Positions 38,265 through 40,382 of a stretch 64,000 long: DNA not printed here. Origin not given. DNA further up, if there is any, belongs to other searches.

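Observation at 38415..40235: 606-aa fusion of an (alpha/alpha)-toroid-like repeat domain with a class I SAM methyltransferase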

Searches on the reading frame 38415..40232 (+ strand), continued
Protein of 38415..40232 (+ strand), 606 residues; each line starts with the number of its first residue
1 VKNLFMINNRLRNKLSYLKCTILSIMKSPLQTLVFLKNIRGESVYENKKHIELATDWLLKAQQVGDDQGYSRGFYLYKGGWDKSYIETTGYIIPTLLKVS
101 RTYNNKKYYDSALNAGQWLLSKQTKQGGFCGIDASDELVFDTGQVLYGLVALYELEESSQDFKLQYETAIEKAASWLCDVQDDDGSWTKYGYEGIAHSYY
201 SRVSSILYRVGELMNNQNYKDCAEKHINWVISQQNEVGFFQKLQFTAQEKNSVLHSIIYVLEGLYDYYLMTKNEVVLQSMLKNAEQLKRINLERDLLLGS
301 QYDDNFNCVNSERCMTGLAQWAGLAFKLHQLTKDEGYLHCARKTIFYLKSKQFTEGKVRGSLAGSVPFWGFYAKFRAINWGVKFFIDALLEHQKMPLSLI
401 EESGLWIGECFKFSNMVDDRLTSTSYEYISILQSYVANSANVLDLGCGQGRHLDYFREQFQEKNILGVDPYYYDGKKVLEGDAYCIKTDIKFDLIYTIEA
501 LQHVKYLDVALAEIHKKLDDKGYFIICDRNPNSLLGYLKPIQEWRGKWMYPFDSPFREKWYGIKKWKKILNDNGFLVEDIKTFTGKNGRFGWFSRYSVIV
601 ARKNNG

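Call 33: search_protein_families(library=ncbifam, proteins=[L001:11801-13606:+, L001:13606-14292:+], max_evalue=0.001)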
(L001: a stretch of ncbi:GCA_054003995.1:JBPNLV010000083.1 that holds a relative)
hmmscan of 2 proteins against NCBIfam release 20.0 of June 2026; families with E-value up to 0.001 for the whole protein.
L001:11801-13606:+ (602 aa): 95 families (the best 25 are shown)
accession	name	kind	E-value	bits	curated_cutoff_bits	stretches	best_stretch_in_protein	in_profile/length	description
TIGR01140.1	L_thr_O3P_dcar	equivalog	2.6e-50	171.4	290.55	1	267-599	19-331/331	threonine-phosphate decarboxylase CobD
TIGR01141.1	hisC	equivalog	2.8e-42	144.9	276.55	1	275-600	30-348/349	histidinol-phosphate transaminase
NF006225.0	PRK08354.1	equivalog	7.3e-32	111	288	1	258-601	8-315/318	putative aminotransferase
NF005915.1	PRK07908.1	equivalog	2.6e-26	92.8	360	1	267-599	14-332/332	Rv2231c family histidinol phosphate aminotransferase CobC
NF003496.0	PRK05166.1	equivalog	3.7e-25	88.5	540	1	275-601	46-369/373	histidinol-phosphate transaminase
TIGR03992.1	Arch_glmU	subfamily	2e-24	86.2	292.1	1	1-157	1-153/393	bifunctional sugar-1-phosphate nucleotidylyltransferase/acetyltransferase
NF041313.1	UDPGP_AglF_Halo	equivalog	2.7e-23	82.6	400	1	1-238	1-229/234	UTP--glucose-1-phosphate uridylyltransferase AglF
NF002878.0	PRK03321.1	subfamily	1.1e-22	80.2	374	1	296-600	52-347/352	histidinol-phosphate transaminase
NF053748.1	bifunc_CobBC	exception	2.4e-22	79.1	950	1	267-598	482-796/797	bifunctional hydrogenobyrinic acid a,c-diamide synthase/histidinol phosphate aminotransferase CobBC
NF005021.0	PRK06425.1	equivalog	6.6e-20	71.5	353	1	292-601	46-330/335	histidinol-phosphate aminotransferase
NF002877.0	PRK03317.1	equivalog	1.9e-19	69.7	409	1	311-600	87-365/374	histidinol-phosphate transaminase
NF002726.0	PRK02610.1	equivalog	2e-19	69.8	391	1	314-561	88-337/374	histidinol-phosphate transaminase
NF041364.1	GntC_guanitoxin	equivalog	1.2e-18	67.1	415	1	316-566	59-321/356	guanitoxin biosynthesis PLP-dependent (S)-gamma-hydroxy-L-arginine cyclodehydratase GntC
NF041135.1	IPPtranDIPPsyn_Thcocales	equivalog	7.5e-18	64.7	580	1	1-166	1-157/419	bifunctional L-myo-inositol-1-phosphate cytidylyltransferase/CDP-L-myo-inositol myo-inositolphosphotransferase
NF005593.0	PRK07324.1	equivalog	8.6e-18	64.5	476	1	345-584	111-349/373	aminotransferase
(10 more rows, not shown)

L001:13606-14292:+ (229 aa): 8 families
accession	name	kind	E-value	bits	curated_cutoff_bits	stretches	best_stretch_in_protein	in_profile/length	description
NF045667.1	MTase_DVU1556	equivalog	2.1e-08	33.9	155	1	42-186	9-154/213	DVU_1556 family methyltransferase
NF002463.0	PRK01683.1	equivalog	4.8e-08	32.9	297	1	46-212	22-190/258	trans-aconitate 2-methyltransferase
NF043040.1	corrin_prot_MT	hypoth_equivalog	3.6e-07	29.9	180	1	39-147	26-140/216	corrinoid protein-associated methyltransferase CpaM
NF008992.0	PRK12335.1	equivalog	8.4e-07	28.4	303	1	50-191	117-262/289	SAM-dependent methyltransferase TehB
TIGR02021.1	BchM-ChlM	equivalog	2.2e-06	27.2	158.9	1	56-157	55-158/218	magnesium protoporphyrin IX methyltransferase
TIGR01983.1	UbiG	equivalog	7.2e-06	25.5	102.95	1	55-145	49-146/228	bifunctional 2-polyprenyl-6-hydroxyphenol methylase/3-demethylubiquinol 3-O-methyltransferase UbiG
TIGR02072.1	BioC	equivalog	2.4e-05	24.3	184.95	1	45-144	21-126/244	malonyl-ACP O-methyltransferase BioC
NF001244.0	PRK00216.1-5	equivalog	0.00033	20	216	1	44-159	37-161/236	bifunctional demethylmenaquinone methyltransferase/2-methoxy-6-polyprenyl-1,4-benzoquinol methylase UbiE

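Call 42: find_homologous_proteins(query=L047:10037-11149:+, max_evalue=0.00001)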
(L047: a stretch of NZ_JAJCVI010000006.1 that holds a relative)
Query L047:10037-11149:+ (371 aa): 4628 proteins with E <= 0.00001 among 8000 candidates; the best 120 are listed.
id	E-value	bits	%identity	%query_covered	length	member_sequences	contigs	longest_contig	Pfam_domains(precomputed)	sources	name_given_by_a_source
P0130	2.9e-260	881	100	100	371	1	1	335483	PF09492.17,PF13243.13,PF05147.20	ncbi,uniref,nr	ncbi:prenyltransferase/squalene oxidase repeat-containing protein [Halorubellus salinus]|uniref:pren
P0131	7.7e-170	584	67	98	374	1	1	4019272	PF09492.17,PF13243.13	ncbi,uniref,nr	ncbi:prenyltransferase/squalene oxidase repeat-containing protein [Halorarum salinum]|uniref:Squalen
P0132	9.0e-161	554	65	98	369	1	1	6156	PF09492.17,PF07944.19,PF13243.13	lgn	-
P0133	1.8e-158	546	64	98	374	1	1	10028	PF09492.17,PF25840.1,PF07944.19,PF13243.13,PF06662.20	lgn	-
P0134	4.4e-158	545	63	99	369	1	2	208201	PF09492.17,PF07470.20,PF25840.1,PF13243.13,PF00432.28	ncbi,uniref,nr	ncbi:prenyltransferase/squalene oxidase repeat-containing protein [Halorubrum rubrum]|uniref:Prenylt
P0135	1.1e-156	540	63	99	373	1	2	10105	PF09492.17,PF07944.19,PF13243.13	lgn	-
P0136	1.3e-156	540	63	99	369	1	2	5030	PF09492.17,PF13243.13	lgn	-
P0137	7.6e-156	537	63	98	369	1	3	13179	PF09492.17,PF25840.1,PF13243.13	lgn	-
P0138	1.0e-155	537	63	99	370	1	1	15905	PF25840.1,PF13243.13,PF06662.20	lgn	-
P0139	3.5e-154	532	61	98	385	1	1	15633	PF09492.17,PF25840.1,PF13243.13,PF06662.20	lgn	-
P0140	1.2e-153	530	62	98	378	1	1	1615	PF25840.1,PF13243.13,PF05147.20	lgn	-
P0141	1.5e-153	530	62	98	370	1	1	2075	PF09492.17,PF25840.1,PF07944.19,PF13243.13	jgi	jgi:uncharacterized protein YyaL (SSP411 family)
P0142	1.7e-152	526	61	98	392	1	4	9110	PF07944.19,PF06662.20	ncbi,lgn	-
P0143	1.5e-151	523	61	95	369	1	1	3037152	PF09492.17,PF25840.1,PF07944.19,PF13243.13,PF06662.20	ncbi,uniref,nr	ncbi:terpene cyclase/mutase family protein [Halorussus salilacus]|uniref:prenyltransferase/squalene 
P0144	2.9e-151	522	60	98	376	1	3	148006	PF25840.1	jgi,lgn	-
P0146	5.0e-151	522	59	98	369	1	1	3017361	PF09492.17,PF25840.1,PF07944.19,PF13243.13,PF06662.20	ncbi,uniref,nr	ncbi:prenyltransferase/squalene oxidase repeat-containing protein [Halorussus pelagicus]|uniref:pren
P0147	9.7e-151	521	62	96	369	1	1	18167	PF09492.17,PF25840.1,PF07944.19,PF13243.13,PF06662.20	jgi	jgi:hypothetical protein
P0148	1.0e-150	521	60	100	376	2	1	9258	PF25840.1,PF07944.19,PF06662.20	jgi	jgi:uncharacterized protein YyaL (SSP411 family)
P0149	1.1e-150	520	61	99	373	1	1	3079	PF07944.19,PF13243.13,PF06662.20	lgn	-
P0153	3.5e-147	509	59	98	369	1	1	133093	PF09492.17,PF07470.20,PF25840.1,PF07944.19,PF13243.13,PF06662.20,PF05147.20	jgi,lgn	jgi:hypothetical protein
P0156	1.1e-141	491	60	91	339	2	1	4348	PF25840.1,PF06662.20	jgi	jgi:hypothetical protein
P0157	4.8e-141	489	58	95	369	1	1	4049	PF09492.17,PF25840.1,PF07944.19,PF13243.13,PF06662.20,PF05147.20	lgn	-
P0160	2.0e-136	473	57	98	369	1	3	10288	PF25840.1,PF06662.20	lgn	-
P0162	1.5e-135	471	56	99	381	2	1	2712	PF09492.17,PF07470.20,PF07944.19,PF13243.13,PF06662.20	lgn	-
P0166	1.5e-133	464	55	97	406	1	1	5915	PF25840.1,PF07944.19,PF13243.13,PF06662.20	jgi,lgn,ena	-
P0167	9.7e-133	461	54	98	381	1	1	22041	PF25840.1,PF13243.13,PF06662.20,PF05147.20,PF00432.28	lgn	-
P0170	6.9e-132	459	54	99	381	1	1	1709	PF09492.17,PF07470.20,PF07944.19,PF13243.13,PF06662.20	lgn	-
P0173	5.7e-131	456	54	97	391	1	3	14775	PF09492.17,PF25840.1,PF13243.13,PF06662.20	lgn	-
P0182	2.1e-127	444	53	98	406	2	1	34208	PF09492.17,PF25840.1,PF13243.13,PF06662.20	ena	-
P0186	2.2e-126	440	52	99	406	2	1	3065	PF09492.17,PF07470.20,PF25840.1,PF07944.19,PF13243.13,PF06662.20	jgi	jgi:hypothetical protein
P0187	1.6e-125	438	54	96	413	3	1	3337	PF09492.17,PF25840.1,PF07944.19,PF06662.20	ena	-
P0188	1.9e-125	437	54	97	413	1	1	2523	PF09492.17,PF07470.20,PF25840.1,PF07944.19,PF13243.13,PF06662.20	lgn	-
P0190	3.3e-125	437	55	91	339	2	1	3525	PF09492.17,PF25840.1,PF07944.19,PF13243.13,PF06662.20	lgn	-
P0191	8.1e-125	435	52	98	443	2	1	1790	PF09492.17,PF25840.1,PF07944.19,PF13243.13,PF06662.20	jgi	jgi:hypothetical protein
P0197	1.4e-122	428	52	97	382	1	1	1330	PF09492.17,PF25840.1,PF07944.19,PF13243.13,PF06662.20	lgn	-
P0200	2.0e-122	427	53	97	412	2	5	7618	PF09492.17,PF07470.20,PF25840.1,PF07944.19,PF13243.13,PF06662.20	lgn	-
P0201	1.2e-121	425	57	81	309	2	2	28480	PF09492.17,PF13243.13,PF06662.20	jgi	jgi:uncharacterized protein YyaL (SSP411 family)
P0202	1.6e-121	424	52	98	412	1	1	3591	PF09492.17,PF25840.1,PF13243.13,PF06662.20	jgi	jgi:hypothetical protein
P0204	1.8e-120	421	51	99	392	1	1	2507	PF09492.17,PF25840.1,PF07944.19,PF13243.13,PF06662.20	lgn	-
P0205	1.8e-119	418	53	97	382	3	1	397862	PF25840.1,PF07944.19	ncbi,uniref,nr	ncbi:hypothetical protein DV707_16185 (plasmid) [Halobellus limi]|uniref:Squalene cyclase C-terminal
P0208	2.9e-117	410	61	75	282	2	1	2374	PF09492.17,PF25840.1,PF07944.19,PF13243.13,PF06662.20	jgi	-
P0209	8.1e-117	409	63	74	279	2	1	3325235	PF09492.17,PF25840.1,PF06662.20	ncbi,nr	ncbi:D-glucuronyl C5-epimerase family protein [Haloplanus rubicundus]|nr:D-glucuronyl C5-epimerase f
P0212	4.4e-116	407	48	99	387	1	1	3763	PF09492.17,PF25840.1,PF07944.19,PF13243.13,PF06662.20,PF00432.28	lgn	-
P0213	1.0e-115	405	50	99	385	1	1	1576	PF09492.17,PF25840.1,PF13243.13,PF06662.20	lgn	-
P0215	7.4e-114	399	50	97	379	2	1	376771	PF09492.17,PF25840.1,PF07944.19,PF13243.13,PF06662.20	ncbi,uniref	ncbi:hypothetical protein [Natronomonas amylolytica]|uniref:hypothetical protein n=1 Tax=Natronomona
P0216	3.2e-113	397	51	92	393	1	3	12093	PF09492.17,PF25840.1,PF07944.19,PF13243.13,PF06662.20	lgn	-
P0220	3.8e-111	390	49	98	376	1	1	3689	PF09492.17,PF25840.1,PF07944.19,PF06662.20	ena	-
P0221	3.9e-111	390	51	96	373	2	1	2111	PF09492.17,PF07470.20,PF25840.1,PF07944.19,PF13243.13,PF06662.20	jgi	jgi:DUF1680 family protein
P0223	6.7e-111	389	47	98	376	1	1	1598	PF09492.17,PF07944.19,PF13243.13,PF06662.20,PF05147.20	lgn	-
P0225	9.7e-111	389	50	96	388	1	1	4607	PF09492.17,PF07470.20,PF07944.19,PF13243.13,PF06662.20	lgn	-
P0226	1.5e-110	388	50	96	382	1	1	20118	PF09492.17,PF07470.20,PF25840.1,PF07944.19,PF13243.13,PF06662.20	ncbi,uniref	ncbi:prenyltransferase/squalene oxidase repeat-containing protein [Halovenus sp. HT40]|uniref:prenyl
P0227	2.1e-110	388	51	96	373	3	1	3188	PF09492.17,PF07470.20,PF25840.1,PF07944.19,PF13243.13,PF06662.20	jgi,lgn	jgi:DUF1680 family protein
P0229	3.3e-109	384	49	97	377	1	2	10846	PF09492.17,PF25840.1,PF13243.13,PF06662.20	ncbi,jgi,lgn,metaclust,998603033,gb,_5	metaclust:\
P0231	4.9e-109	383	56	79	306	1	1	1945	PF09492.17,PF25840.1,PF07944.19,PF13243.13,PF06662.20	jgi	jgi:rhamnogalacturonyl hydrolase YesR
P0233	8.5e-109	383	48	95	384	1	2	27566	PF09492.17,PF13243.13,PF06662.20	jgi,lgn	jgi:hypothetical protein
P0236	4.1e-108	380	47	98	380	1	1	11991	PF09492.17,PF13243.13,PF06662.20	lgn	-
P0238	1.3e-107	379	52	92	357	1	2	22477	PF09492.17,PF25840.1,PF13243.13,PF06662.20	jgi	jgi:hypothetical protein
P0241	3.9e-107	377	51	92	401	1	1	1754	PF09492.17,PF25840.1,PF07944.19,PF13243.13,PF06662.20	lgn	-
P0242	6.8e-107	376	51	93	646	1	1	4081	PF09492.17,PF00551.25,PF25840.1,PF13243.13,PF06662.20,PF00432.28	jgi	jgi:folate-dependent phosphoribosylglycinamide formyltransferase PurN/prenyltransferase beta subunit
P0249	4.7e-104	367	46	98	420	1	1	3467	PF09492.17,PF25840.1,PF07944.19,PF13243.13,PF06662.20,PF05147.20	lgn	-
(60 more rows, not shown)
